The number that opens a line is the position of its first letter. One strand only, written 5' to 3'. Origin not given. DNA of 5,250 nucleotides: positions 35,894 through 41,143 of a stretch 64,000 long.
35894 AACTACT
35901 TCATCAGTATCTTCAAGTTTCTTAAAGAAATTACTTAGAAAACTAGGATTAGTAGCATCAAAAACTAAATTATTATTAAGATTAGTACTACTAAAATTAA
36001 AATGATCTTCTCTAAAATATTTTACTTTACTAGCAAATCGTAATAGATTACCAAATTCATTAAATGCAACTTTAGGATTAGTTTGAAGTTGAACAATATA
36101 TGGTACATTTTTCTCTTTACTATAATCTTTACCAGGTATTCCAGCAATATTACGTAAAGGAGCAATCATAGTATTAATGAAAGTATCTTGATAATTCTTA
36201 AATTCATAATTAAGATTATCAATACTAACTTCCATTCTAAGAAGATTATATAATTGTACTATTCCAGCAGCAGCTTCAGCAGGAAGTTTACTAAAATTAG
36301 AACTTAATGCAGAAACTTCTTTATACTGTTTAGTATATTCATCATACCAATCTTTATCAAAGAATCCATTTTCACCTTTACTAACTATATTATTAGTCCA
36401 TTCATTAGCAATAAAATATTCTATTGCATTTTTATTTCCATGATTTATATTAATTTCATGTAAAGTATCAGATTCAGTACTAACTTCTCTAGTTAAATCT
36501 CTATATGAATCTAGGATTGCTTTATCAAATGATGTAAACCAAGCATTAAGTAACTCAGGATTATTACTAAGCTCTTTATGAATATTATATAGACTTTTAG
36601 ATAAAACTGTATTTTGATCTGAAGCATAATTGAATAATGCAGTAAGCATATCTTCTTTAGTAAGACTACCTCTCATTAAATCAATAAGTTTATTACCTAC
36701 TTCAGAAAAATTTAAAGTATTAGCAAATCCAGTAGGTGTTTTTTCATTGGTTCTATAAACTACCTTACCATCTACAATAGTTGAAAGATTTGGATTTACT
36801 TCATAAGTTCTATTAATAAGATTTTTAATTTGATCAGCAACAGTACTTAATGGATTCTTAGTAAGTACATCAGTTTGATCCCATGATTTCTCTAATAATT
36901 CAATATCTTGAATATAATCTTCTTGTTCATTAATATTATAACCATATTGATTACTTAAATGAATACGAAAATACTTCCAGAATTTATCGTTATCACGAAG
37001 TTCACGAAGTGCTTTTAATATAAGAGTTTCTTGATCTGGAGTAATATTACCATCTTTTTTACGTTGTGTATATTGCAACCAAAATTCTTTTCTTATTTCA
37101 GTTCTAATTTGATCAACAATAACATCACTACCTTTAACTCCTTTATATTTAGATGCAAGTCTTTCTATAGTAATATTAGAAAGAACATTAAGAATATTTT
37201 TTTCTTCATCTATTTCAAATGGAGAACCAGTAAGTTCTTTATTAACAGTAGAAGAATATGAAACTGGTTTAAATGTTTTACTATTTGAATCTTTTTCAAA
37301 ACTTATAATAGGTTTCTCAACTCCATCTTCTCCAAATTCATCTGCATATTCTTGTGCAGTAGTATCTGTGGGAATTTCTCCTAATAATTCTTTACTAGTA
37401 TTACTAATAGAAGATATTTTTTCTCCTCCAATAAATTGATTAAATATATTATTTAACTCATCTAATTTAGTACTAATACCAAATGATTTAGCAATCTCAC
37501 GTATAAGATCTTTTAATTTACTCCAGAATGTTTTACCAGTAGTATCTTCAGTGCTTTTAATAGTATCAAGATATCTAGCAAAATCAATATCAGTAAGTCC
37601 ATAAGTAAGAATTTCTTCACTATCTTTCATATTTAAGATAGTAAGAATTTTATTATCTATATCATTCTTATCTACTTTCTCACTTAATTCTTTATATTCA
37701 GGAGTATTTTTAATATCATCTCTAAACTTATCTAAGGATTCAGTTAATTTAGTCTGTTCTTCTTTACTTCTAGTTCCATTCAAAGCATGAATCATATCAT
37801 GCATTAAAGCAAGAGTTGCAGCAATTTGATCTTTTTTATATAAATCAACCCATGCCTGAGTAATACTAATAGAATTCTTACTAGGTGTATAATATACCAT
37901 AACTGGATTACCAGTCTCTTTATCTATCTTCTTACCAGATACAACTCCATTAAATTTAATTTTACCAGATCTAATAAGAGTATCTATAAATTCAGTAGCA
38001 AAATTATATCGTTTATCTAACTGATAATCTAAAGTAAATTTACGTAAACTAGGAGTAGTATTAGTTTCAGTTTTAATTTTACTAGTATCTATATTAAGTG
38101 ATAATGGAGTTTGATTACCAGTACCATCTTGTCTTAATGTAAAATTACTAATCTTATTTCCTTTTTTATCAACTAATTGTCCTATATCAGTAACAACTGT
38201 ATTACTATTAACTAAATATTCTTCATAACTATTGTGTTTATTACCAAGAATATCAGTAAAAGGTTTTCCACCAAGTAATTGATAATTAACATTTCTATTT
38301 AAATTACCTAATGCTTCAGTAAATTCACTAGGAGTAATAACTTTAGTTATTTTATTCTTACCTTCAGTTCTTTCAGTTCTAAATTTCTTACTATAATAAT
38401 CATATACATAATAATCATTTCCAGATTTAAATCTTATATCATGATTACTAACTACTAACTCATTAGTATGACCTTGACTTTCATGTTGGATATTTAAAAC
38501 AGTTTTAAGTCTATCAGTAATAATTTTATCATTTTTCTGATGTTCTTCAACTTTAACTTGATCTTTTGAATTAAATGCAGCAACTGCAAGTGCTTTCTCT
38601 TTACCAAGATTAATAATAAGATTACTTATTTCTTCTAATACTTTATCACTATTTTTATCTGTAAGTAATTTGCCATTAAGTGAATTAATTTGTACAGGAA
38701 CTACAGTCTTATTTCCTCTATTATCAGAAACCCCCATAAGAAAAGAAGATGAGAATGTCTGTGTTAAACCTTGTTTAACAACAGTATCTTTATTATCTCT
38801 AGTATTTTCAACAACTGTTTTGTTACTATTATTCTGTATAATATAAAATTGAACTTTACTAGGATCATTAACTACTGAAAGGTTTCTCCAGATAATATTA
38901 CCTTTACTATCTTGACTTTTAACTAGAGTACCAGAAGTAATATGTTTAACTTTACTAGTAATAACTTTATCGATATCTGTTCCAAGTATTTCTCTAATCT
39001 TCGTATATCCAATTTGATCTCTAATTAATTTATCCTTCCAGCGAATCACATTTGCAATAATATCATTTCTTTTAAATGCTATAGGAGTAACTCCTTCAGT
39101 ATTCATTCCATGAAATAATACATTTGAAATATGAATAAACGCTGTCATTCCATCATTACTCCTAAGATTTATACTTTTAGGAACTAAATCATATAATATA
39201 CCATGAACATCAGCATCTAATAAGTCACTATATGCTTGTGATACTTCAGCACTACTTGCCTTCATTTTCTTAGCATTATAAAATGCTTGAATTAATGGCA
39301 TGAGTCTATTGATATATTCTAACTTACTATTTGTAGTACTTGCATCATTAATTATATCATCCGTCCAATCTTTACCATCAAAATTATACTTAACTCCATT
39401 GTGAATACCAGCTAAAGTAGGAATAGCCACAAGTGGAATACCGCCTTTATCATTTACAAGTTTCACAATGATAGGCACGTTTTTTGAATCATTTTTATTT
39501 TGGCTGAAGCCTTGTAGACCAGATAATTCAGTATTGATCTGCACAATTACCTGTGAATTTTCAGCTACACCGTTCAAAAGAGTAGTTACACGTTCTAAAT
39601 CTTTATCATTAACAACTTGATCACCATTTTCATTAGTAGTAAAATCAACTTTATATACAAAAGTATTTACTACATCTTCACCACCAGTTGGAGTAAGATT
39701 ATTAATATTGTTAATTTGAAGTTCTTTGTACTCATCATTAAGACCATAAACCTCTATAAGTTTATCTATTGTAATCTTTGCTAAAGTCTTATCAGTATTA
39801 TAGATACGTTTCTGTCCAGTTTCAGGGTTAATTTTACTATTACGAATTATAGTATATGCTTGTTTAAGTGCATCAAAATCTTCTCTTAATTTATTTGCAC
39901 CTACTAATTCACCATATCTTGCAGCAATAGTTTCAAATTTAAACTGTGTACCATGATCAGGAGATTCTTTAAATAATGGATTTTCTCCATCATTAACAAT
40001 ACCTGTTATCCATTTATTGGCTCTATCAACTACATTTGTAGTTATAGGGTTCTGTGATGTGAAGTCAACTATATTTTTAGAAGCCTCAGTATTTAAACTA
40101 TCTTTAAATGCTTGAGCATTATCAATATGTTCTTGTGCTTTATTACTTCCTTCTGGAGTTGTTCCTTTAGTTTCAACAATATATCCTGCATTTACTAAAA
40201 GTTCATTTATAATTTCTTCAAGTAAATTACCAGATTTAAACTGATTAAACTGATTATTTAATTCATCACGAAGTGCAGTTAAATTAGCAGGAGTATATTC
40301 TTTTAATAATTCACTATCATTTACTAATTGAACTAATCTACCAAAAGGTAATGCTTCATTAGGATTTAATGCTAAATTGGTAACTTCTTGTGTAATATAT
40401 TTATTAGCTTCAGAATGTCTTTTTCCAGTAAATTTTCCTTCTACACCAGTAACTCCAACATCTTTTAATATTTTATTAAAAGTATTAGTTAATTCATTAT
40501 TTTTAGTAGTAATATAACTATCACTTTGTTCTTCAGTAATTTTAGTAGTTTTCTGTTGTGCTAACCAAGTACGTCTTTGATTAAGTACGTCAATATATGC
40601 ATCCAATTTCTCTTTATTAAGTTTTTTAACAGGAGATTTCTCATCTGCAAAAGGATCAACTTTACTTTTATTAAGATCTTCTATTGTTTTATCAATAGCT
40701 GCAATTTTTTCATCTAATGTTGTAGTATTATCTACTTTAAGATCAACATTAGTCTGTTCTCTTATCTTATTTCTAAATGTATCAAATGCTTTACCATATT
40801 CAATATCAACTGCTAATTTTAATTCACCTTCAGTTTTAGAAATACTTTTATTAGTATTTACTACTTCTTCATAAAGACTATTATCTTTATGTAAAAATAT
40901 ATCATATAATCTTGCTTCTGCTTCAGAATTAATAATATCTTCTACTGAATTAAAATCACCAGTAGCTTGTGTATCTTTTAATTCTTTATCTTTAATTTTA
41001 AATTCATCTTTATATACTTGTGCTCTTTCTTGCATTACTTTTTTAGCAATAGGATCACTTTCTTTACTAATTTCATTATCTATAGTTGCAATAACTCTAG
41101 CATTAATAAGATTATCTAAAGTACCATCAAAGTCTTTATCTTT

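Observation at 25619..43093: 5,824-codon single ORF fusing a DxDxD virion RNA polymerase signature to several thousand residues of unknown cargo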

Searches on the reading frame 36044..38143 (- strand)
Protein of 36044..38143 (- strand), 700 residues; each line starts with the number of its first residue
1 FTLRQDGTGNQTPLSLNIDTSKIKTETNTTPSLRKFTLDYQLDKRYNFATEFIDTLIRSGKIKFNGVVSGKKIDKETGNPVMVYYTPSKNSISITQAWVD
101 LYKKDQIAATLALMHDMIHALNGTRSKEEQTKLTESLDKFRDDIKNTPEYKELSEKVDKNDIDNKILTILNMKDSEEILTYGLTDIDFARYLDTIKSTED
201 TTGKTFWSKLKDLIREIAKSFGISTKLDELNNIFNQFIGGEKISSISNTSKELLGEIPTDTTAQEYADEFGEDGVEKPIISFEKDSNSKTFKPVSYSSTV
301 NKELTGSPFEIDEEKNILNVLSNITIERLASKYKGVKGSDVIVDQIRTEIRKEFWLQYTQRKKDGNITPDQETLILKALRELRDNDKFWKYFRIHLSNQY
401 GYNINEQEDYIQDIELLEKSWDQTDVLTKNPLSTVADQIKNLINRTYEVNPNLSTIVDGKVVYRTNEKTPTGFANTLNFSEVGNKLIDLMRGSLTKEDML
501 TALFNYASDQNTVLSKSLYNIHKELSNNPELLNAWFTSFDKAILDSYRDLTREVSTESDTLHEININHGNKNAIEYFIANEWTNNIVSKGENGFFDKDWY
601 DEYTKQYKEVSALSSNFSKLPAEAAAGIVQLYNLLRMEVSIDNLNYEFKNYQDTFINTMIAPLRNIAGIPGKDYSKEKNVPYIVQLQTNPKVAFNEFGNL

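Call 60: find_homologous_proteins(query=window:36044-38143:-, max_evalue=0.00001)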
Query window:36044-38143:-: 8000 candidates shared short words with the query, none scored E <= 0.00001.

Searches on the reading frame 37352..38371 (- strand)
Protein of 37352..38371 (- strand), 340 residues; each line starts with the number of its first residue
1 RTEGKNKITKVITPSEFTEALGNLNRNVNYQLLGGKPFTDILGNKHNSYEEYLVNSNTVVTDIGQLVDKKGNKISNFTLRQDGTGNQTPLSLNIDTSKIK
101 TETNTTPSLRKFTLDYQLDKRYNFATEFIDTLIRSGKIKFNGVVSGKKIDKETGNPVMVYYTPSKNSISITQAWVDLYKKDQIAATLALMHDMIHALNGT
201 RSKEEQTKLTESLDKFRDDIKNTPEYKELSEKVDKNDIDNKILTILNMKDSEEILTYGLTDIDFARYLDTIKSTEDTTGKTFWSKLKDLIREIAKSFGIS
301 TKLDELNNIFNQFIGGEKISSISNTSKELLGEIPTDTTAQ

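Call 55: search_solved_structures(query=A1, max_evalue=10, show_alignments=2)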
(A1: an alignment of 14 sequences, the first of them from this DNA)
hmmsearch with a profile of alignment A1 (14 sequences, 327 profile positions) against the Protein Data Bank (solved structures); distinct sequences matched with E-value up to 10: 12.
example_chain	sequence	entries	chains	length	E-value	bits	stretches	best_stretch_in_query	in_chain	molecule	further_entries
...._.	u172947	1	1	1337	0.0016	20.9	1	179-294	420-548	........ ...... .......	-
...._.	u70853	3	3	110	0.0033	19.9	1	137-196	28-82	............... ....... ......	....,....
4jix_A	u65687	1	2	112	0.0039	19.7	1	123-210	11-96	Projannalysin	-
4qhj_A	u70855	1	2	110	0.0041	19.6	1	137-196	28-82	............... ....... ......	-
4qhi_A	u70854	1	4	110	0.0073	18.8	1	146-196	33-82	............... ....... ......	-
4jiu_A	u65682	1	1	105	0.0074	18.8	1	150-196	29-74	Proabylysin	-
6mdx_A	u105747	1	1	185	0.018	17.5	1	152-198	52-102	SprT-like domain-containing protein Spartan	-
6mdw_A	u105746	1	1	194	0.069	15.6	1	160-198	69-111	SprT-like domain-containing protein Spartan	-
1eik_A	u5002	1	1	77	0.17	14.2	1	179-245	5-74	RNA POLYMERASE SUBUNIT RPB5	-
6gaw_AI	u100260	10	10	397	0.64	12.4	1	206-258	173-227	28S ribosomal protein S9, mitochondrial | Mitochondrial ribosomal protein S9 | uS9m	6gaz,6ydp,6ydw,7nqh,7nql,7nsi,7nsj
5aj3_I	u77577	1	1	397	0.69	12.3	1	206-258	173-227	MITORIBOSOMAL PROTEIN US9M, MRPS9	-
3jd5_I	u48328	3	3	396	1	11.7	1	221-258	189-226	28S ribosomal protein S9, mitochondrial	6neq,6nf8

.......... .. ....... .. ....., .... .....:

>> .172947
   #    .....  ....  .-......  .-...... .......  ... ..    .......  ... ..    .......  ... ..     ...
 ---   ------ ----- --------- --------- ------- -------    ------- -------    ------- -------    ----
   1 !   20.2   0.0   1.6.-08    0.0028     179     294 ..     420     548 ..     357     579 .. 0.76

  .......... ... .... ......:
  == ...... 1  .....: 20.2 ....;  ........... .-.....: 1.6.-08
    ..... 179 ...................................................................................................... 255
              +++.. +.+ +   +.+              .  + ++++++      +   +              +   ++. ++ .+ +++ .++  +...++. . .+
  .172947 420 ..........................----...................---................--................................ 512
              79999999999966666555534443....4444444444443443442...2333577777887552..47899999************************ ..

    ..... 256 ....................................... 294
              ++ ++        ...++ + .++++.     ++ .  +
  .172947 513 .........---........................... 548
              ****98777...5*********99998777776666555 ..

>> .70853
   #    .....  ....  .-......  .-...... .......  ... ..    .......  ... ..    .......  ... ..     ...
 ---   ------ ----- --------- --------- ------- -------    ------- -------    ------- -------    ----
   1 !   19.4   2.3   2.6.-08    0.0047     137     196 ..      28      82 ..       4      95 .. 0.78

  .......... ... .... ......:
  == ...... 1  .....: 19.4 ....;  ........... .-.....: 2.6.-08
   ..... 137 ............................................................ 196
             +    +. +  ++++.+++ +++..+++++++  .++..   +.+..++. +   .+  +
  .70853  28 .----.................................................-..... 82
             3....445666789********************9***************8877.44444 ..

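Call 56: search_protein_families(library=pfam, alignment_id=A1, max_evalue=1)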
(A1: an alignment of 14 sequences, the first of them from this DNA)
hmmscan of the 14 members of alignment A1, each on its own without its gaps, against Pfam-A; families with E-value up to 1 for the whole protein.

A. member 1, seq(340 aa): 2 families
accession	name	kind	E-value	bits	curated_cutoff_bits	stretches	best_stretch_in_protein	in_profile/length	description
PF15956.11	DUF4760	-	0.12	13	25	0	171-248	6-81/141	Domain of unknown function (DUF4760)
PF10263.15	SprT-like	-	0.18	12.1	25.6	1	163-198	41-74/108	SprT-like family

B. families by the number of members that match (of 14 scanned): 18 families
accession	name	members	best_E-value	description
PF10263.15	SprT-like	4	0.014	SprT-like family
PF04298.18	Zn_peptidase_2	2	0.014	Putative neutral zinc metallopeptidase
PF05649.18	Peptidase_M13_N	1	0.0035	Peptidase family M13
PF06648.16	AcMNPV_Ac75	1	0.02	Autographa californica nuclear polyhedrosis virus (AcMNPV), Ac75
PF03126.23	Plus-3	1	0.025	Plus-3 domain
PF11838.14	ERAP1_C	1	0.029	ERAP1-like C-terminal domain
PF24883.2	NPHP3_N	1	0.032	Nephrocystin 3, N-terminal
PF23606.1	HEAT_ULK4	1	0.034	Serine/threonine-protein kinase ULK4-like, HEAT repeats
PF11090.14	Phage_T7_Gp13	1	0.038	Bacteriophage T7, probable scaffold protein Gp13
PF15994.10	DUF4770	1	0.055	Domain of unknown function (DUF4770)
PF06757.18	Ins_allergen_rp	1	0.068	Insect allergen related repeat, nitrile-specifier detoxification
PF12890.13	DHOase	1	0.072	Dihydro-orotase-like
PF15956.11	DUF4760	1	0.12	Domain of unknown function (DUF4760)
PF20439.3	SpoIVA_C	1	0.13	Sporulation stage IV protein A, C-terminal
PF17468.7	GP52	1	0.18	Phage gene product 52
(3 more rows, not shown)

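Call 70: predict_structure(alignment_id=A2)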
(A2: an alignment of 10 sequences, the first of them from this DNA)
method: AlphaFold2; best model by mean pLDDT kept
length: 340 residues; sequences in the alignment: 10
mean_pLDDT: 70.2   pTM: 0.62
mean pLDDT of the five models: 70.2, 68.0, 65.9, 65.1, 64.2
residues with pLDDT >= 90: 40; 70-90: 166; 50-70: 65; < 50: 69
segments of 3 or more residues with pLDDT < 50: 1-11, 13-32, 69-71, 81-85, 101-105, 316-340
pLDDT, mean of each block of 10 residues (from residue 1): 36 47 44 61 74 72 58 58 53 59 55 76 73 78 78 82 87 91 88 84 86 92 91 78 89 88 89 69 73 71 85 54 33 31
secondary structure, 60 per line:
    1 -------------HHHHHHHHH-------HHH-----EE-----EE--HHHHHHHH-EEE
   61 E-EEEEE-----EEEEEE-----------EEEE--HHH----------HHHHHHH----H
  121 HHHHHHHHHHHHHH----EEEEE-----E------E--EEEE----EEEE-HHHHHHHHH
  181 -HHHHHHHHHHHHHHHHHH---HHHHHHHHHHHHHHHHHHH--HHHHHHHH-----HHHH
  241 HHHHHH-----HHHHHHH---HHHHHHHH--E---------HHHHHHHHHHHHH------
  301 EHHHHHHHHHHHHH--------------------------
elements in order: H14-22 H49-56 E58-61 E63-67 E73-78 E90-93 H109-115 H120-134 E139-143 E159-162 E167-170 H172-180 H182-199 H203-221 H224-231 H237-246 H252-258 H262-269 H282-294 H302-314

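Call 74: fold_search(model_id=the predicted structure, library=pdb)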
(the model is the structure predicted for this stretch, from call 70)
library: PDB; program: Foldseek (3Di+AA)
matches with E <= 10: 57; with E <= 0.001: 0
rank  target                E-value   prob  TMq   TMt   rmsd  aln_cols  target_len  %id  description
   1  4qhi_C                2.0e-01  0.87  0.17  0.43   5.2        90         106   13  Crystal structure of Methanocaldococcus jannaschii selecase mutant R36W (released 2014-07-16)
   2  3h2v_D                1.5e+00  0.04  0.10  0.17  20.1       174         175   12  Human raver1 RRM1 domain in complex with human vinculin tail domain Vt (released 2009-07-28)
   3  6sna_A                1.7e+00  0.08  0.18  0.22  14.8       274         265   11  Crystal structure of Antirestriction ArdC protein from R388 plasmid. Mn(II)-bound structure. (released 2020-04-15)
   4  5l0c_D                1.8e+00  0.06  0.11  0.17  16.6       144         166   12  Human metavinculin (residues 959-1134) in complex with PIP2 (released 2016-08-31)
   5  4jiu                  1.9e+00  0.33  0.13  0.36   5.1        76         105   13  Crystal structure of the metallopeptidase zymogen of Pyrococcus abyssi abylysin (released 2013-06-12)
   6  3h2v_B                1.9e+00  0.05  0.10  0.17  16.9       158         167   13  Human raver1 RRM1 domain in complex with human vinculin tail domain Vt (released 2009-07-28)
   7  3myi                  1.9e+00  0.04  0.11  0.17  16.1       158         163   13  Human metavinculin tail domain (released 2010-05-26)
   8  9qwo_D                1.9e+00  0.04  0.11  0.17  19.5       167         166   12  Vinculin tail bound to paxillin LD2 (released 2025-04-23)
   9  3h2v_C                2.0e+00  0.04  0.10  0.17  16.9       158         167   13  Human raver1 RRM1 domain in complex with human vinculin tail domain Vt (released 2009-07-28)
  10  6kf8_C                2.2e+00  0.07  0.11  0.26  11.0        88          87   14  OsACBP2 in complex with C18:3-CoA (released 2020-10-21)
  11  1eb6                  2.3e+00  0.18  0.15  0.27   8.9       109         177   16  Deuterolysin from Aspergillus oryzae (released 2001-11-23)
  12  5l0g_A                2.6e+00  0.04  0.11  0.17  16.5       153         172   13  Human metavinculin MVt Q971R, R975D, T978R mutant (residues 959-1134) in complex with PIP2 (released 2016-08-31)
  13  9qwo_B                2.7e+00  0.04  0.11  0.18  16.8       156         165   11  Vinculin tail bound to paxillin LD2 (released 2025-04-23)
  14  5ee9_B                2.7e+00  0.01  0.09  0.08  15.4       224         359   12  Complex structure of OSYCHF1 with GMP-PNP (released 2016-02-24)
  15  22ob                  2.9e+00  0.04  0.18  0.15  17.6       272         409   11  Crystal structure of SjiH-Ni (released 2026-02-11)
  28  9pnr                  6.0e+00  0.04  0.23  0.05  21.4       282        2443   11  N4 vRNAP gp50 - Closed Complex (released 2025-12-10)
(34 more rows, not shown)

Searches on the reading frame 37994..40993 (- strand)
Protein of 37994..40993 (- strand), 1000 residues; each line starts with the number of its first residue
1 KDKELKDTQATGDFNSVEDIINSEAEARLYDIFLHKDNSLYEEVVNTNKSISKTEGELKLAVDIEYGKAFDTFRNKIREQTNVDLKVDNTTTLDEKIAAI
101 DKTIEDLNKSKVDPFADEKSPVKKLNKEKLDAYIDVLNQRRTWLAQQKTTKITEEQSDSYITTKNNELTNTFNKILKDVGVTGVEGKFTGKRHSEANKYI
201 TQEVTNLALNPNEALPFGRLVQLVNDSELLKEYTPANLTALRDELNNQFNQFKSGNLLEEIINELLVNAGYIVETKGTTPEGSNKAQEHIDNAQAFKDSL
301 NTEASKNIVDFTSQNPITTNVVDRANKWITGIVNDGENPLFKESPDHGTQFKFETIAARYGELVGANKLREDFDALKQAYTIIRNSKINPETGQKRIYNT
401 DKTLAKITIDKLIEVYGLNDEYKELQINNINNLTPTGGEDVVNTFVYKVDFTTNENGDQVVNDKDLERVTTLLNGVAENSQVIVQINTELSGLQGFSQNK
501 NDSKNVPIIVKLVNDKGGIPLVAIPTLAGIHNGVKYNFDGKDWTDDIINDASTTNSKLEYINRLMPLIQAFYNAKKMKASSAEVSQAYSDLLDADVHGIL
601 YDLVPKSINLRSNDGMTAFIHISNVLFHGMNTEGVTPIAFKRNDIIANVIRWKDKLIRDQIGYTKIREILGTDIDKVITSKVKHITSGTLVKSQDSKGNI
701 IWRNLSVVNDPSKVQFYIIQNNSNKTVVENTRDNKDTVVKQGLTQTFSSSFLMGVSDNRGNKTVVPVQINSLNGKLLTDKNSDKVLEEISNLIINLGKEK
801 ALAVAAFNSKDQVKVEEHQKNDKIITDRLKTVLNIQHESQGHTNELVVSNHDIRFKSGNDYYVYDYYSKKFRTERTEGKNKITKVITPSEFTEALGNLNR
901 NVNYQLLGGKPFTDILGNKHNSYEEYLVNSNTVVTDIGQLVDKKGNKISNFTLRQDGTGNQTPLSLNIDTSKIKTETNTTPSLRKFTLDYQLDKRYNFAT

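Call 5: search_protein_families(library=phrogs, proteins=[window:37994-40993:-], max_evalue=0.01)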
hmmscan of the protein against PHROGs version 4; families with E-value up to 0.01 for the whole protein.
window:37994-40993:- (1000 aa): 0 families

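Call 6: search_protein_families(library=pfam, proteins=[window:37994-40993:-], max_evalue=0.1)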
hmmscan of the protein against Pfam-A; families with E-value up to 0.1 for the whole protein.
window:37994-40993:- (1000 aa): 1 family
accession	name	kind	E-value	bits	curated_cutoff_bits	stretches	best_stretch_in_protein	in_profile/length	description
PF02877.19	PARP_reg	-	0.07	13.6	26.8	0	117-176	31-81/135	Poly(ADP-ribose) polymerase, regulatory domain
